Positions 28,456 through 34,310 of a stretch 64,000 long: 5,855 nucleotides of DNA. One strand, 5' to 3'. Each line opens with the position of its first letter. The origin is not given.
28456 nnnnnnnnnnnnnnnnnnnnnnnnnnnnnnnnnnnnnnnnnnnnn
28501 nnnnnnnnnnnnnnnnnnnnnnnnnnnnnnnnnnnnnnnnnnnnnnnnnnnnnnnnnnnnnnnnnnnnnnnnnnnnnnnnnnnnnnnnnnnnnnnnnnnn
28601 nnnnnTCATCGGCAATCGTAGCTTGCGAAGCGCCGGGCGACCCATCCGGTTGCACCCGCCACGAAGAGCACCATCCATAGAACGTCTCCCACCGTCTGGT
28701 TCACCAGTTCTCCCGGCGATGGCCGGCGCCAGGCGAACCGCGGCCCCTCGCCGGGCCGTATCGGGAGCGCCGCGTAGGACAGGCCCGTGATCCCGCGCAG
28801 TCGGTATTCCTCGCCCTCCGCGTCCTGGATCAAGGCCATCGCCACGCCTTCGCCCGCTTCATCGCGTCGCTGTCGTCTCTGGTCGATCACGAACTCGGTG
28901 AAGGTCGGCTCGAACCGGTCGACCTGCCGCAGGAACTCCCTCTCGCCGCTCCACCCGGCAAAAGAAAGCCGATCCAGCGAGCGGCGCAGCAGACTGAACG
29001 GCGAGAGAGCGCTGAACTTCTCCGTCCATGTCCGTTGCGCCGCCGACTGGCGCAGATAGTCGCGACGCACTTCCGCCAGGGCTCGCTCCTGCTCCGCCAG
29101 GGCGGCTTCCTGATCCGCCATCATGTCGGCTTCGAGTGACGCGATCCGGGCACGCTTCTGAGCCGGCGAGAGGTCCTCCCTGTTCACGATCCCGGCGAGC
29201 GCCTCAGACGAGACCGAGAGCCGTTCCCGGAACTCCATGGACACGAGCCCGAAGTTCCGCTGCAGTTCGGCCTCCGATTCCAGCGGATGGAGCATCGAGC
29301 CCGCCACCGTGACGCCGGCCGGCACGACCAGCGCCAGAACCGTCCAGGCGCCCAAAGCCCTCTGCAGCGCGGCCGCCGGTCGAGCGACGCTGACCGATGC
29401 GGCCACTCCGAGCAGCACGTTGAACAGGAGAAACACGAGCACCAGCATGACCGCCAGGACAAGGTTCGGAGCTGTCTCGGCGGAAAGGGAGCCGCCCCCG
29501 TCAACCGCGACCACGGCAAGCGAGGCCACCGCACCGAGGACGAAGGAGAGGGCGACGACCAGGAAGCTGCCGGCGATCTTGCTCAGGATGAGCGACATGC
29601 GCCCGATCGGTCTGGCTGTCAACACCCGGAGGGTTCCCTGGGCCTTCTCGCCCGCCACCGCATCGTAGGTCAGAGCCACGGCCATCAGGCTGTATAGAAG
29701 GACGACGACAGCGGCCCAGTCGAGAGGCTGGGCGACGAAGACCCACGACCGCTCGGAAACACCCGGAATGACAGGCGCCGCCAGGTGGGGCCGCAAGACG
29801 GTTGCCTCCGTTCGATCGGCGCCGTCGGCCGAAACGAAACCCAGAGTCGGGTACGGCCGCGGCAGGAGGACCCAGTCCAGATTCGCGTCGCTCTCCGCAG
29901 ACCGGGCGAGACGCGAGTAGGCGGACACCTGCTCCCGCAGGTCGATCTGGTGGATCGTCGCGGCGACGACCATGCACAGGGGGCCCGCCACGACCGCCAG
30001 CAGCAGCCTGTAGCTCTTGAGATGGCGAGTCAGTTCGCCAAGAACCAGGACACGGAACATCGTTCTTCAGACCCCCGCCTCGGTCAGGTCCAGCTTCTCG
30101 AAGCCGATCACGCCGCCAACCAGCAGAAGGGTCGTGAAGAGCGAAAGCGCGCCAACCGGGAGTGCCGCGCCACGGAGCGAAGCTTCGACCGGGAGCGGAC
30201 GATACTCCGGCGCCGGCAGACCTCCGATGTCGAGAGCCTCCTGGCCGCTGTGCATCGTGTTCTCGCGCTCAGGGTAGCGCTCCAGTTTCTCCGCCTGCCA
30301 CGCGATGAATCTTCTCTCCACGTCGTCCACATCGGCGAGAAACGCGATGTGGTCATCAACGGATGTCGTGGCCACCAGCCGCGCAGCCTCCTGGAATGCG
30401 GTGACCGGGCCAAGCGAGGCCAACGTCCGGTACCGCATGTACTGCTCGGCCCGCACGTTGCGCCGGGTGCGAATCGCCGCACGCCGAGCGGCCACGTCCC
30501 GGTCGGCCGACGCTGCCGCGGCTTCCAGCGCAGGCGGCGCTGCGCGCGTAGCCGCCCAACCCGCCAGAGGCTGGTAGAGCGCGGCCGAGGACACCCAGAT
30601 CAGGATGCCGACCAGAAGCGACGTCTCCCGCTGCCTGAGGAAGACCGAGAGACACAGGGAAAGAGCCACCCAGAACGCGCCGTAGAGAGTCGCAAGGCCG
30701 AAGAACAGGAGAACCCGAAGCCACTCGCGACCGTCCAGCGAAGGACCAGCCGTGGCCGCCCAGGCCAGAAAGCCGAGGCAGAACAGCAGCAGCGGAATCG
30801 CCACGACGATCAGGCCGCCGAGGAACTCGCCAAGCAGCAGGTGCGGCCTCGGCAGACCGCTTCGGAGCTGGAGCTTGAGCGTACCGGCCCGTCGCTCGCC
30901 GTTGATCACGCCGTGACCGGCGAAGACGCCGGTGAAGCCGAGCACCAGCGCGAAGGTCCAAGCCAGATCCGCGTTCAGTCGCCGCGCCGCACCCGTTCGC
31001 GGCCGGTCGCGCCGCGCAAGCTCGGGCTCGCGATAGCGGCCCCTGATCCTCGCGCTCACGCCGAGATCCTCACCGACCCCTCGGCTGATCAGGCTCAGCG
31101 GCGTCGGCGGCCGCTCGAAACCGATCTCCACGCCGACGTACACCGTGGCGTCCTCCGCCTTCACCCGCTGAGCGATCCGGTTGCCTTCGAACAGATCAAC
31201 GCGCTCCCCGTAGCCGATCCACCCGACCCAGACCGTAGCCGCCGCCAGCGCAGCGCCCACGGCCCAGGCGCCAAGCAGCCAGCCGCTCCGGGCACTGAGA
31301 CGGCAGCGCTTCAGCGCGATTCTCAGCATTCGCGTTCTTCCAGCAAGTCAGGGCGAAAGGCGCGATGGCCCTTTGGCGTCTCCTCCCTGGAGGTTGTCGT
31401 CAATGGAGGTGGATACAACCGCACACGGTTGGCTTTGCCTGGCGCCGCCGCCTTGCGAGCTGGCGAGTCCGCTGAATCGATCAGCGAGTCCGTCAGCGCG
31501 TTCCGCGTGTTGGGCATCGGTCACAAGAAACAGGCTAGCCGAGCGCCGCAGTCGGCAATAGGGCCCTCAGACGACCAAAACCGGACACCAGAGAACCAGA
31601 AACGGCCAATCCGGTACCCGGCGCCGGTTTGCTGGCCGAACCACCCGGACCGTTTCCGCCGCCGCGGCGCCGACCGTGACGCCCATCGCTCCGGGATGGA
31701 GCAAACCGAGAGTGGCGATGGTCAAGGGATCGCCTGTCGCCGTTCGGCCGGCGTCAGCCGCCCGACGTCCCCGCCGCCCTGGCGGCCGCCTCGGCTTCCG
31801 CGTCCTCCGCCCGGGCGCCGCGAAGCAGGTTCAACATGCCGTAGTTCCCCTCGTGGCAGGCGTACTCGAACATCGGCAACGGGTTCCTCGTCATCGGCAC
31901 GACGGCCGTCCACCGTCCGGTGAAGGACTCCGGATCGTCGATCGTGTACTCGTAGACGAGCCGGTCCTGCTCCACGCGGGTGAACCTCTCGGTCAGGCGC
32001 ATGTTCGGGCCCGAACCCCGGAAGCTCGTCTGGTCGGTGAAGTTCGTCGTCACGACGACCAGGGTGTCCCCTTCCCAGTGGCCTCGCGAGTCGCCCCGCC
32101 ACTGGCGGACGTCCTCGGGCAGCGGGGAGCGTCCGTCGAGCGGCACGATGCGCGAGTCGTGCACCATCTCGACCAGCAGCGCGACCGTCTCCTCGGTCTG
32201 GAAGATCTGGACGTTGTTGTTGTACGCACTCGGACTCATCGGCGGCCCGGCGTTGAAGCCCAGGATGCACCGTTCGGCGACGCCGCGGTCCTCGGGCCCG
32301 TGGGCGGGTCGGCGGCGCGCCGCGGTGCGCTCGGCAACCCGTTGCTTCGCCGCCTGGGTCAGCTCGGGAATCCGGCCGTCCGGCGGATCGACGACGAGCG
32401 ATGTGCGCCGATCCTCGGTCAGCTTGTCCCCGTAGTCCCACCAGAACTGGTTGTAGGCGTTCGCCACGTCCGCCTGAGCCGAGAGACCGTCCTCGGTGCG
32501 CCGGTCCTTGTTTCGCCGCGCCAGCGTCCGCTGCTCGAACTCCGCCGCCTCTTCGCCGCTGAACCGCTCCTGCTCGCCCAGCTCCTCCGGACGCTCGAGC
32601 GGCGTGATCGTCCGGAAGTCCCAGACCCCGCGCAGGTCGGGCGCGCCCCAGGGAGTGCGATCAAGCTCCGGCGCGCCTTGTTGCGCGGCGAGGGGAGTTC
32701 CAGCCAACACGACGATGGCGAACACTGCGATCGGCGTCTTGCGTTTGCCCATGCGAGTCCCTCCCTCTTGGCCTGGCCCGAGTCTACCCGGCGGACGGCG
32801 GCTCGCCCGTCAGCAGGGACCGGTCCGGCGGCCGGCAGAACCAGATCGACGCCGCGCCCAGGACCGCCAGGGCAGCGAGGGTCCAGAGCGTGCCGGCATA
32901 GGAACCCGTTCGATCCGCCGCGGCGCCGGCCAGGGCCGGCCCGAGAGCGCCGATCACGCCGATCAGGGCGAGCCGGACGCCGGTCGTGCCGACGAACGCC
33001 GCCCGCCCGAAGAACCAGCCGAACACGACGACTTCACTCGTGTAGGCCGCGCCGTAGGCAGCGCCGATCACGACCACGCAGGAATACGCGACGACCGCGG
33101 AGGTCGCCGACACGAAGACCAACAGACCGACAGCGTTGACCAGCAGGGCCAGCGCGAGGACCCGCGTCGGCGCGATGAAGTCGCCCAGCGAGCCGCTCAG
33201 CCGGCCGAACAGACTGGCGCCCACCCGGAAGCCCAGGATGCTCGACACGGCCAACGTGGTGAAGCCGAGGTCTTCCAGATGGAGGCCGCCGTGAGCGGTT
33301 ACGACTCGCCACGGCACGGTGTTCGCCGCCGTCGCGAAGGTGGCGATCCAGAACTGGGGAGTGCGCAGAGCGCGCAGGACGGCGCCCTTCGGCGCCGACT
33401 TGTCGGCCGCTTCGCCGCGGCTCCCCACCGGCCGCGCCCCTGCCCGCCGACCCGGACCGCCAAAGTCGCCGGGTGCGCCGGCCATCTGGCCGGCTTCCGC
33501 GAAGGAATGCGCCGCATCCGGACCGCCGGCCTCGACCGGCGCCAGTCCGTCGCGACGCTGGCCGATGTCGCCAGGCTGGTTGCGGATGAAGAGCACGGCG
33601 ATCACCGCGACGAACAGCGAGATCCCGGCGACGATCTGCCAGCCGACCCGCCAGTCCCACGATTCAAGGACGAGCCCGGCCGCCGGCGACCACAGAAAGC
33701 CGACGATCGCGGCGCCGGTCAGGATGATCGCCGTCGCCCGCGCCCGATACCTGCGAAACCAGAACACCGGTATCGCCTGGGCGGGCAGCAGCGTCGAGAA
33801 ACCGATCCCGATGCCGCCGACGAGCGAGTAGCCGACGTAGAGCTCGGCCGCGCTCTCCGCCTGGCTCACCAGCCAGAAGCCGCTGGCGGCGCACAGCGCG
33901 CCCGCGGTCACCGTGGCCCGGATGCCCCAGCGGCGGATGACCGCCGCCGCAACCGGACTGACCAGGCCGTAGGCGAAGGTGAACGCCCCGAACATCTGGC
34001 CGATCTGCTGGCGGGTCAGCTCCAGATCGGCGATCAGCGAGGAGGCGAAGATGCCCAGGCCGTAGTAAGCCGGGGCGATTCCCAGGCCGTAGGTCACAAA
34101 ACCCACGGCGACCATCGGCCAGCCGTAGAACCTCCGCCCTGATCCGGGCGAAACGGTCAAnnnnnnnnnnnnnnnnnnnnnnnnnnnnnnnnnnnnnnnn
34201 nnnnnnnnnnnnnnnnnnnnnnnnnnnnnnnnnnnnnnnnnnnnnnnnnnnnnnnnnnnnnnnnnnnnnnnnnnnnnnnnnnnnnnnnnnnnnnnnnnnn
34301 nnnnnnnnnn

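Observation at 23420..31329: Uncharacterised ABC-2-type exporter module (two DUF3526-like permeases, an ATPase and a periplasmic coiled-coil/beta-sandwich protein) present as two paralogous loci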

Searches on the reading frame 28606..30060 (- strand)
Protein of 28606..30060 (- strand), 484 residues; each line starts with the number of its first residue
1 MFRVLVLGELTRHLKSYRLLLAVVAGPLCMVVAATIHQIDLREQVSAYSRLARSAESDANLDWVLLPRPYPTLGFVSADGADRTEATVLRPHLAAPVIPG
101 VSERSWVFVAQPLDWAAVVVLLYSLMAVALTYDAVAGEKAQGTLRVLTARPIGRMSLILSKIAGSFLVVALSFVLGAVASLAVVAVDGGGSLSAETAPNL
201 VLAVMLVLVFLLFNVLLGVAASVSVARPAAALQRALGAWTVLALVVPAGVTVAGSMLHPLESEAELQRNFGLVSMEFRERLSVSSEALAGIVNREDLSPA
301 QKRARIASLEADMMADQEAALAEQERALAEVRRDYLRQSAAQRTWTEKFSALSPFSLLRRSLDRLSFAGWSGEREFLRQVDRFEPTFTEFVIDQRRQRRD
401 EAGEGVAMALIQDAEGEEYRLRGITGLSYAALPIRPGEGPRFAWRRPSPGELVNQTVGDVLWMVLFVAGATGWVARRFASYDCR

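Call 4: search_protein_families(library=pfam, proteins=[window:28606-30060:-], max_evalue=0.1)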
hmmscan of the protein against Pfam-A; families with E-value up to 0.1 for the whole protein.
window:28606-30060:- (484 aa): 4 families
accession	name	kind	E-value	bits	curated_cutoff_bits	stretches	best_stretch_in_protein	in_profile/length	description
PF12679.13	ABC2_membrane_2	-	1.2e-20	74.4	27.2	1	9-253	7-207/283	ABC-2 family transporter protein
PF12040.14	DUF3526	-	1.4e-08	35.9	25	1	318-392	47-121/144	Domain of unknown function (DUF3526)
PF12698.13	ABC2_membrane_3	-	8.1e-08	32.2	31.6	1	119-255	166-294/347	ABC-2 family transporter protein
PF12730.13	ABC2_membrane_4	-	7.7e-07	29.7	27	1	118-221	56-158/179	ABC-2 family transporter protein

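Call 5: search_protein_families(library=ncbifam, proteins=[window:28606-30060:-], max_evalue=0.1)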
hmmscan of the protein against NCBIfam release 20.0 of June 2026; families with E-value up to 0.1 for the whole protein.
window:28606-30060:- (484 aa): 4 families
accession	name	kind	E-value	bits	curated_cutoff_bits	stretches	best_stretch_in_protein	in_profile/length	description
TIGR03518.1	ABC_perm_GldF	equivalog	2.9e-05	24.2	288.5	1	121-186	59-124/240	gliding motility-associated ABC transporter permease subunit GldF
NF038293.1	permease_SagH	equivalog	0.00019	20.4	450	1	119-230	187-287/370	SagH family ABC transporter permease subunit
NF047564.1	PSM_export_PmtD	equivalog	0.00066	19.4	220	1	121-244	56-174/242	phenol-soluble modulin export ABC transporter permease subunit PmtD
NF041647.1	ABC_perm_CPBP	equivalog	0.0026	16.6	435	1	119-245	197-326/636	ABC transporter permease subunit/CPBP intramembrane protease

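Call 27: search_solved_structures(query=window:28606-30060:-, max_evalue=1)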
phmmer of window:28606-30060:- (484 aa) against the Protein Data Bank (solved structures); distinct sequences matched with E-value up to 1: 5.
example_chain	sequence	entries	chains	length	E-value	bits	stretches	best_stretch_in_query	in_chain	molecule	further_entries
7o0y_D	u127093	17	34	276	5.3e-07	32.3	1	115-246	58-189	Probable ABC transporter permease protein NosY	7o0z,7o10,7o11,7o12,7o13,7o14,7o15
9q1y_A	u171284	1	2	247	0.77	12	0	120-240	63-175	Phenol-soluble modulin export ABC transporter permease subunit PmtD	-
9q2n_A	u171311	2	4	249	0.78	12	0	120-240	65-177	Phenol-soluble modulin export ABC transporter permease subunit PmtD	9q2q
9q2r_A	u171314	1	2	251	0.8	12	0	120-240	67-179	Phenol-soluble modulin export ABC transporter permease subunit PmtD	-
6xjh_A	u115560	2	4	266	0.91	11.8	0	120-240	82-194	Phenol-soluble modulin export ABC transporter permease subunit PmtD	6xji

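Call 66: find_homologous_proteins(query=window:28606-30060:-)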
Query window:28606-30060:- (484 aa): 20 proteins with E <= 0.001 among 8000 candidates.
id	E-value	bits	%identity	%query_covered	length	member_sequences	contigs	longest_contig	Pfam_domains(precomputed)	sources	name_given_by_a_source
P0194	0.0e+0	1026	100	100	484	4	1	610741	PF12679.14,PF10920.16,PF12730.14,PF12698.14,PF12040.15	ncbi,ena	-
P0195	1.1e-144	501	54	100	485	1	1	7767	PF12679.14,PF12040.15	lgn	-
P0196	1.5e-143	497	53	100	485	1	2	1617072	PF12679.14,PF12040.15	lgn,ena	-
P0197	7.3e-141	488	53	100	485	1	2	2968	PF12679.14,PF12730.14,PF12040.15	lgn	-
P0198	2.8e-137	477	51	99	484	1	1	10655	PF12679.14,PF10920.16,PF12040.15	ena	-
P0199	3.6e-137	476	52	100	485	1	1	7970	PF12679.14,PF12040.15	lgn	-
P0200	5.1e-137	476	51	100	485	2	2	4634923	PF12679.14,PF12040.15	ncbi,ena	-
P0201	5.8e-137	476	52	99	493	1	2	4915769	PF12679.14,PF12040.15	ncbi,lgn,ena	-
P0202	5.2e-136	472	51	99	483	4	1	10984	PF12679.14,PF12730.14,PF12040.15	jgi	-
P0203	1.8e-135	471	52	100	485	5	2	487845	PF12679.14,PF10920.16,PF12040.15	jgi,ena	-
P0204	8.9e-135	468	52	100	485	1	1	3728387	PF12679.14,PF10920.16,PF12698.14,PF12040.15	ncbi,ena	-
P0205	4.5e-133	463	51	100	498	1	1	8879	PF12679.14,PF12730.14,PF12698.14,PF12040.15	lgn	-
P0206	4.2e-132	460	51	100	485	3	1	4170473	PF12679.14,PF12040.15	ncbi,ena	-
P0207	9.2e-131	455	50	100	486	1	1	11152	PF12679.14,PF10920.16,PF12040.15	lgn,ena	-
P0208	2.1e-125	437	48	100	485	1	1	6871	PF12679.14,PF10920.16,PF12040.15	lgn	-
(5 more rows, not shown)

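Call 69: find_encoding_contigs(protein=P0194, flank=1000, max_places=2)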
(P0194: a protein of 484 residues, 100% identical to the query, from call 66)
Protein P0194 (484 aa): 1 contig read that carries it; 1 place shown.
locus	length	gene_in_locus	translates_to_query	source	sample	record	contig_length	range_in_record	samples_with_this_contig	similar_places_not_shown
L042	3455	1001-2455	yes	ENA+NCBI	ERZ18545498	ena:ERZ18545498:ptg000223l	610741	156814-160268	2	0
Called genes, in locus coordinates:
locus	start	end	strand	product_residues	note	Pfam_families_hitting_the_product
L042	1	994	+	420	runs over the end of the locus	PF12679:ABC2_membrane_2, PF12698:ABC2_membrane_3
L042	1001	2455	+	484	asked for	PF12679:ABC2_membrane_2, PF12698:ABC2_membrane_3, PF10920:DUF2705, PF12730:ABC2_membrane_4 (weak), PF12040:DUF3526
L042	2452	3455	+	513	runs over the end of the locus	PF10633:NPCBM_assoc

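Call 80: predict_structure(alignment_id=A3)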
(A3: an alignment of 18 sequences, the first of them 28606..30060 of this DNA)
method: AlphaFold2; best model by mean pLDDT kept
length: 484 residues; sequences in the alignment: 18
mean_pLDDT: 84.5   pTM: 0.79
mean pLDDT of the five models: 84.5, 82.6, 80.9, 77.4, 77.1
residues with pLDDT >= 90: 173; 70-90: 264; 50-70: 32; < 50: 15
segments of 3 or more residues with pLDDT < 50: 80-83, 100-110
pLDDT, mean of each block of 10 residues (from residue 1): 79 70 78 83 81 87 86 60 68 74 39 75 90 86 75 80 90 90 74 76 93 95 91 94 91 85 84 92 89 89 94 93 93 88 85 90 84 88 94 93 89 89 91 87 86 88 95 91 69
secondary structure, 60 per line:
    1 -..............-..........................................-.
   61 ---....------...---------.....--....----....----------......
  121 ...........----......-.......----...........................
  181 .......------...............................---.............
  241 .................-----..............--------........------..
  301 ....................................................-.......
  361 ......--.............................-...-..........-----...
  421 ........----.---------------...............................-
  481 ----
elements in order: H2-15 H17-58 E64-67 E86-90 E93-96 H101-104 H115-131 H136-141 H143-149 H154-187 H194-224 H228-257 H263-276 H285-292 H299-352 H354-366 H369-397 E403-412 E418-428 H449-479

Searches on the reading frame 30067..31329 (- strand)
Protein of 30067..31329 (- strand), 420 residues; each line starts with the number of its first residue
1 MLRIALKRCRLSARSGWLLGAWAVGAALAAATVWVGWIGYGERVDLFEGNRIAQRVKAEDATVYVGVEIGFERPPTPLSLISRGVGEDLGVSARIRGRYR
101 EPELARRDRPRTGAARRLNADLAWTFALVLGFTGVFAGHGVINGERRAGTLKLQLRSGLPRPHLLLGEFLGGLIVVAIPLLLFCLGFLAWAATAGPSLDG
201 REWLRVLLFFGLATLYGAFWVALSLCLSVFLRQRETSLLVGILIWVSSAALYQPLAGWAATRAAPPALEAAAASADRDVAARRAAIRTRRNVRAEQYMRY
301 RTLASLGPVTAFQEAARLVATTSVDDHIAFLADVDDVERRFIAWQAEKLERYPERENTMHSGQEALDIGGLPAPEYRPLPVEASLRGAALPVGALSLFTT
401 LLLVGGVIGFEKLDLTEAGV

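Call 4: search_protein_families(library=pfam, proteins=[window:30067-31329:-], max_evalue=0.1)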
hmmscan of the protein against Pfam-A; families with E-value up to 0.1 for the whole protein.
window:30067-31329:- (420 aa): 4 families
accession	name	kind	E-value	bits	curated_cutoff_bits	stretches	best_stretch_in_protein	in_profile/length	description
PF12679.13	ABC2_membrane_2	-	1.6e-22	80.6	27.2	1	73-323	72-246/283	ABC-2 family transporter protein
PF12698.13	ABC2_membrane_3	-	6.9e-09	35.7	31.6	1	127-252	170-286/347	ABC-2 family transporter protein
PF01061.29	ABC2_membrane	-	9.3e-05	22.5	26.9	1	123-244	52-169/211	ABC-2 type transporter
PF12040.14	DUF3526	-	0.0087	17.2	25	1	271-351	49-126/144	Domain of unknown function (DUF3526)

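Call 5: search_protein_families(library=ncbifam, proteins=[window:30067-31329:-], max_evalue=0.1)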
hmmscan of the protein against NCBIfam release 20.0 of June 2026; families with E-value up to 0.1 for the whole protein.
window:30067-31329:- (420 aa): 2 families
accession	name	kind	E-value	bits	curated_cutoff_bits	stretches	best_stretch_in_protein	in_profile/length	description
TIGR03861.1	phenyl_ABC_PedC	subfamily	0.0023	17.6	241.35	1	129-237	70-170/253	alcohol ABC transporter, permease protein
TIGR03518.1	ABC_perm_GldF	equivalog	0.033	14.2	288.5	1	142-244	73-174/240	gliding motility-associated ABC transporter permease subunit GldF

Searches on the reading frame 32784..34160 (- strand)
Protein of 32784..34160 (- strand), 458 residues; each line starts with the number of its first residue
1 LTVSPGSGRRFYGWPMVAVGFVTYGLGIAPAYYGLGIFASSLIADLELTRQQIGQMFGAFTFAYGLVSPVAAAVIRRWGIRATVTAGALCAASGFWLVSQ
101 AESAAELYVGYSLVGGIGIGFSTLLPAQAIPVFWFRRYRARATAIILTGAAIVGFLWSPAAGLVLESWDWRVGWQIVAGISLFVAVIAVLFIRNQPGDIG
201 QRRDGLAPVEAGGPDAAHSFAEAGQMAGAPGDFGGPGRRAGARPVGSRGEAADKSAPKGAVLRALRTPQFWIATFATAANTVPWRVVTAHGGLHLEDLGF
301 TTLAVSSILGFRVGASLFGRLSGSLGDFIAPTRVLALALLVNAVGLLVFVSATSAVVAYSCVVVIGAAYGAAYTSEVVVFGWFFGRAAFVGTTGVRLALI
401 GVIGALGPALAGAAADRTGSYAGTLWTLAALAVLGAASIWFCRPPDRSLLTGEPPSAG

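Call 12: search_protein_families(library=pfam, proteins=[window:32784-34160:-], max_evalue=0.001)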
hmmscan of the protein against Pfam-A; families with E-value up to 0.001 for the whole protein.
window:32784-34160:- (458 aa): 1 family
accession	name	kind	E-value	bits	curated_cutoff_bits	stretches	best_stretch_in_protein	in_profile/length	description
PF07690.21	MFS_1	-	1e-24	87.6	33.4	2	32-373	12-312/347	Major Facilitator Superfamily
